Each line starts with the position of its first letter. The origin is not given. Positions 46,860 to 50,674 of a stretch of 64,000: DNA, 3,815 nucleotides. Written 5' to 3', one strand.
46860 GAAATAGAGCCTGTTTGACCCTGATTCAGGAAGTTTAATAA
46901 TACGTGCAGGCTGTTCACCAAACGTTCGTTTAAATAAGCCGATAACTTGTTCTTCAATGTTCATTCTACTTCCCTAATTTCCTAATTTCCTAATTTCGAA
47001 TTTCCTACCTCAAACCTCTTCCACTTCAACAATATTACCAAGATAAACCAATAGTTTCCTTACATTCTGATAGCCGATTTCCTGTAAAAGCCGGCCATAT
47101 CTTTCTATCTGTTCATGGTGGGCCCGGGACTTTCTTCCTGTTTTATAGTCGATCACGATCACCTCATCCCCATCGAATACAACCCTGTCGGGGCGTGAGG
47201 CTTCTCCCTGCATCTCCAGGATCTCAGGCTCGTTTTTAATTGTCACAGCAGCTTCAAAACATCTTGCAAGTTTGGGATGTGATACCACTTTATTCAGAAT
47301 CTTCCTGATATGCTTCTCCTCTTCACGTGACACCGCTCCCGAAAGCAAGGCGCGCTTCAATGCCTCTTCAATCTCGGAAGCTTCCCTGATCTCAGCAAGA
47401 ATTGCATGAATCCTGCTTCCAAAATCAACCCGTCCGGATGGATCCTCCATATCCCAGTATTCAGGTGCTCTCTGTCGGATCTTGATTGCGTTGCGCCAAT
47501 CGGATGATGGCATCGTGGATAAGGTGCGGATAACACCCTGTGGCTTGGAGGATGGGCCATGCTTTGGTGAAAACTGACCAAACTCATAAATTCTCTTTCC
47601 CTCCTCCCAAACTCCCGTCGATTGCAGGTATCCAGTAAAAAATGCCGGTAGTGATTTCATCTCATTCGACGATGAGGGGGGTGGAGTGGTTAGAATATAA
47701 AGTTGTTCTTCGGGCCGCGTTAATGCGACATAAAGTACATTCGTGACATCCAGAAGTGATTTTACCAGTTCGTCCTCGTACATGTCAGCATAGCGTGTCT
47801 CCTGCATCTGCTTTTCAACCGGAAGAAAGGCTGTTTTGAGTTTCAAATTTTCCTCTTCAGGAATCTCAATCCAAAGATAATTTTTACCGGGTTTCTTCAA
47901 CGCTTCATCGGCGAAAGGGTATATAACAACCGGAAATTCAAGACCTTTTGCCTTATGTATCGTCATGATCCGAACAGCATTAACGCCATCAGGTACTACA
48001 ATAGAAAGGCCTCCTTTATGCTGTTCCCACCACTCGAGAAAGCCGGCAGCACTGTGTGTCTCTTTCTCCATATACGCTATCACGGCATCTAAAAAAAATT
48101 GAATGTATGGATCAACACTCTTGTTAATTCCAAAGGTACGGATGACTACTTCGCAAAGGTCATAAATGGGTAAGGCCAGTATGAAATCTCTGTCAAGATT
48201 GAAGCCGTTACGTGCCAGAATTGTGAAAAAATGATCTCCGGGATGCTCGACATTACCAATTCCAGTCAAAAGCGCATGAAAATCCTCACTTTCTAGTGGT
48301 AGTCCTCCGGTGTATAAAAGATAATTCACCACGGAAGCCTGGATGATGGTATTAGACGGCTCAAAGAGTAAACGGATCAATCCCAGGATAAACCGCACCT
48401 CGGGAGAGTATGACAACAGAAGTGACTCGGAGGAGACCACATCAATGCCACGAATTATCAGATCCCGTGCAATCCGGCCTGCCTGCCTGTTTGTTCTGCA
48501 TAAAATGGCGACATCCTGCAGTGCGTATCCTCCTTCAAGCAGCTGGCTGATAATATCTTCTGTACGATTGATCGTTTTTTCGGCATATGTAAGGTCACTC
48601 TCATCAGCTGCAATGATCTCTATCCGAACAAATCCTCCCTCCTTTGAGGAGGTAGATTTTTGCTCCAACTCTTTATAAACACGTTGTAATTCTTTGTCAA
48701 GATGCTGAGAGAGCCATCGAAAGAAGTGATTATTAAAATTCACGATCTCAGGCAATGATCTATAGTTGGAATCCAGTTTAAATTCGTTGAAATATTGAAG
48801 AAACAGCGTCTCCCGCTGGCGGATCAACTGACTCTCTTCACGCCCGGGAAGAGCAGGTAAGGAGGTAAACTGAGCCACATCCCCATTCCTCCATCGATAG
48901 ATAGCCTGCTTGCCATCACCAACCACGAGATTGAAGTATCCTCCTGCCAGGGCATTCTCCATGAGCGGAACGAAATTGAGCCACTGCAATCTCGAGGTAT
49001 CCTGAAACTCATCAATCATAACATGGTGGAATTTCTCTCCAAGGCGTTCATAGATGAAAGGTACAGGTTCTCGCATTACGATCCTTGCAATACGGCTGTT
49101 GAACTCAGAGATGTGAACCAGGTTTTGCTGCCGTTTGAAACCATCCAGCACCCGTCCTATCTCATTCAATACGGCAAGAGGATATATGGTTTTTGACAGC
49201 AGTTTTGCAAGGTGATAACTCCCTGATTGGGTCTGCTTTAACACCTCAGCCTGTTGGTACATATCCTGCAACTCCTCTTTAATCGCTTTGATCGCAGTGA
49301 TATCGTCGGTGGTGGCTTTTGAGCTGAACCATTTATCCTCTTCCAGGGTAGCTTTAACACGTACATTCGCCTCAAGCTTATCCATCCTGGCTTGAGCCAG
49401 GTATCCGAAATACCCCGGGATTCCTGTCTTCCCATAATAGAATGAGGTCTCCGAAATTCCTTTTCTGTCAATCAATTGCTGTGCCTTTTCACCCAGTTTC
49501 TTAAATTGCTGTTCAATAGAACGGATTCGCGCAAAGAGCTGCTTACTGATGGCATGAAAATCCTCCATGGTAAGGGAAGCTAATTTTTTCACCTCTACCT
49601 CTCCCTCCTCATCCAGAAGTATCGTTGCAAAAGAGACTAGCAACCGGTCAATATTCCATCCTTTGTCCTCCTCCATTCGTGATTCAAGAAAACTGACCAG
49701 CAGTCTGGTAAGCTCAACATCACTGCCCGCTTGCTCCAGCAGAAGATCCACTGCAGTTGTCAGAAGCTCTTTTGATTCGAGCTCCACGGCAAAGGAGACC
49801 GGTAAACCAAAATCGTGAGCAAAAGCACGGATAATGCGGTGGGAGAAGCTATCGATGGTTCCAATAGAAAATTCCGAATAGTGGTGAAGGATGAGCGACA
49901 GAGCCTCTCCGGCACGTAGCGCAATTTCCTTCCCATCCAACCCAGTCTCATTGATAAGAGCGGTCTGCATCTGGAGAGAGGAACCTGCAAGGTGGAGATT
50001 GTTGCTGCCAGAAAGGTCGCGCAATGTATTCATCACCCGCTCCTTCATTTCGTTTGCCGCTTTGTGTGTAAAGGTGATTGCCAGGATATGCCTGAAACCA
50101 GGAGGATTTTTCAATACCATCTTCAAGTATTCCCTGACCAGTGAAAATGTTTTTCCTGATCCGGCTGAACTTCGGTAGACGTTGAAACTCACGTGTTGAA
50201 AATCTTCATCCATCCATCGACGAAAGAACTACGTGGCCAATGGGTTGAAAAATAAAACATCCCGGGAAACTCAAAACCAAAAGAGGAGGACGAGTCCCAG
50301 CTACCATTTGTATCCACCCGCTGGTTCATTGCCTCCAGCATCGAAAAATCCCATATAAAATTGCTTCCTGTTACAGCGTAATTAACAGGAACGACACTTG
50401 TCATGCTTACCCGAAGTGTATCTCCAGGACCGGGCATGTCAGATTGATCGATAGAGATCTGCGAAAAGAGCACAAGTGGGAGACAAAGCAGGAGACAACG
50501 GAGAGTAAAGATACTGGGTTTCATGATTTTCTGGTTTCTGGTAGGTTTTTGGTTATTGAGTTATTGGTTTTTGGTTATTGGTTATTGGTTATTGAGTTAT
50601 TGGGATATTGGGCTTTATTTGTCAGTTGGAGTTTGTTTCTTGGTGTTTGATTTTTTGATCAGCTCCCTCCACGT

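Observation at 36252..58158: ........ octamer family: six loci, each reading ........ on the sense strand just after a stop codon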

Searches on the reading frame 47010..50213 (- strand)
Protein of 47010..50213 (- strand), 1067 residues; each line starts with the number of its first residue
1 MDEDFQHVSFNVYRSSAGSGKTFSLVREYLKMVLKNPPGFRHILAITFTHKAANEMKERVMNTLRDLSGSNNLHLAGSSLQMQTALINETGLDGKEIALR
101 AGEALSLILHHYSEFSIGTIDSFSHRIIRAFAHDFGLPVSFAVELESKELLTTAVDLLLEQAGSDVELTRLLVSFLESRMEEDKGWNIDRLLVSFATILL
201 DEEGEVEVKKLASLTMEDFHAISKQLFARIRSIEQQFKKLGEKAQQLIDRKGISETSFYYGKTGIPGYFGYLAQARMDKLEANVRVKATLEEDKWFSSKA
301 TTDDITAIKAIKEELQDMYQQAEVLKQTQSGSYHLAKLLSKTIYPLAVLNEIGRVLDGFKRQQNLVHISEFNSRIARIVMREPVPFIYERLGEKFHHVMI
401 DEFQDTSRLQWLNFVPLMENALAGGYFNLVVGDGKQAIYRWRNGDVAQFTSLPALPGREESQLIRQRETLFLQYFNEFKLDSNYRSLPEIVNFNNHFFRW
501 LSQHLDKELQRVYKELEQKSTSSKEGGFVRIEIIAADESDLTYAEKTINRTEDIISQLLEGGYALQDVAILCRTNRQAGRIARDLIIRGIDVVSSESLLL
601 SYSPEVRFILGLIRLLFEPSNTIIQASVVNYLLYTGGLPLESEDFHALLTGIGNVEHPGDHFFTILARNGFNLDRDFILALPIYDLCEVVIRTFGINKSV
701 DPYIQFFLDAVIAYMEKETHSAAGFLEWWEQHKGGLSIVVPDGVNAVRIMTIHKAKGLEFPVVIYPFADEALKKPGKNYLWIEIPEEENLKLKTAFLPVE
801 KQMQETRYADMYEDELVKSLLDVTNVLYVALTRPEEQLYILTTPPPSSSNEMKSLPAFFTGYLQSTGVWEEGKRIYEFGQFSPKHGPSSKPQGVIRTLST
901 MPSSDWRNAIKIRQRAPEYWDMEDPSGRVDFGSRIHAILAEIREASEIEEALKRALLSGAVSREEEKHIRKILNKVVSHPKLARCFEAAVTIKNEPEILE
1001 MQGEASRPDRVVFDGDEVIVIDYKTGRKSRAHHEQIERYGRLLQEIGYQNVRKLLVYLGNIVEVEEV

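Call 15: search_protein_families(library=pfam, proteins=[window:47010-50213:-])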
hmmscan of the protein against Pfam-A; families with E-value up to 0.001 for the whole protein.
window:47010-50213:- (1067 aa): 5 families
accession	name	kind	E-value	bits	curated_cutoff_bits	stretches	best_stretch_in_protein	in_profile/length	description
PF00580.27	UvrD-helicase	-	6.3e-36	124.9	23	1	15-451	20-265/271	UvrD/REP helicase N-terminal domain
PF13361.12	UvrD_C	-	6.4e-23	82.2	25.6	2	479-630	2-136/350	UvrD-like helicase C-terminal domain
PF12705.13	PDDEXK_1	-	6.8e-09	36.5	22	1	921-1046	28-172/247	PD-(D/E)XK nuclease superfamily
PF13245.12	AAA_19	-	1.6e-08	35.2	25.1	1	15-63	18-67/134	AAA domain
PF13538.12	UvrD_C_2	-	7.2e-08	32.6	27.4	1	747-766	2-23/52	UvrD-like helicase C-terminal domain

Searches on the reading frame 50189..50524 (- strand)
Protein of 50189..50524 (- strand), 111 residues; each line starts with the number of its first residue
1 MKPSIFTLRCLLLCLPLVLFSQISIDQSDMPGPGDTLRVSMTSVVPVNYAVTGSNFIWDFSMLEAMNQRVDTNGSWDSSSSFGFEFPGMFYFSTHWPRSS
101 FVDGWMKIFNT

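Call 60: search_protein_families(library=pfam, proteins=[window:50189-50524:-], max_evalue=0.01)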
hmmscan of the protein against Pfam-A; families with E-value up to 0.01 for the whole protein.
window:50189-50524:- (111 aa): 0 families

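Call 69: search_protein_families(library=ncbifam, proteins=[window:50189-50524:-], max_evalue=0.01)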
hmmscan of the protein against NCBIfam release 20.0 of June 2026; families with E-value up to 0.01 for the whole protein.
window:50189-50524:- (111 aa): 0 families
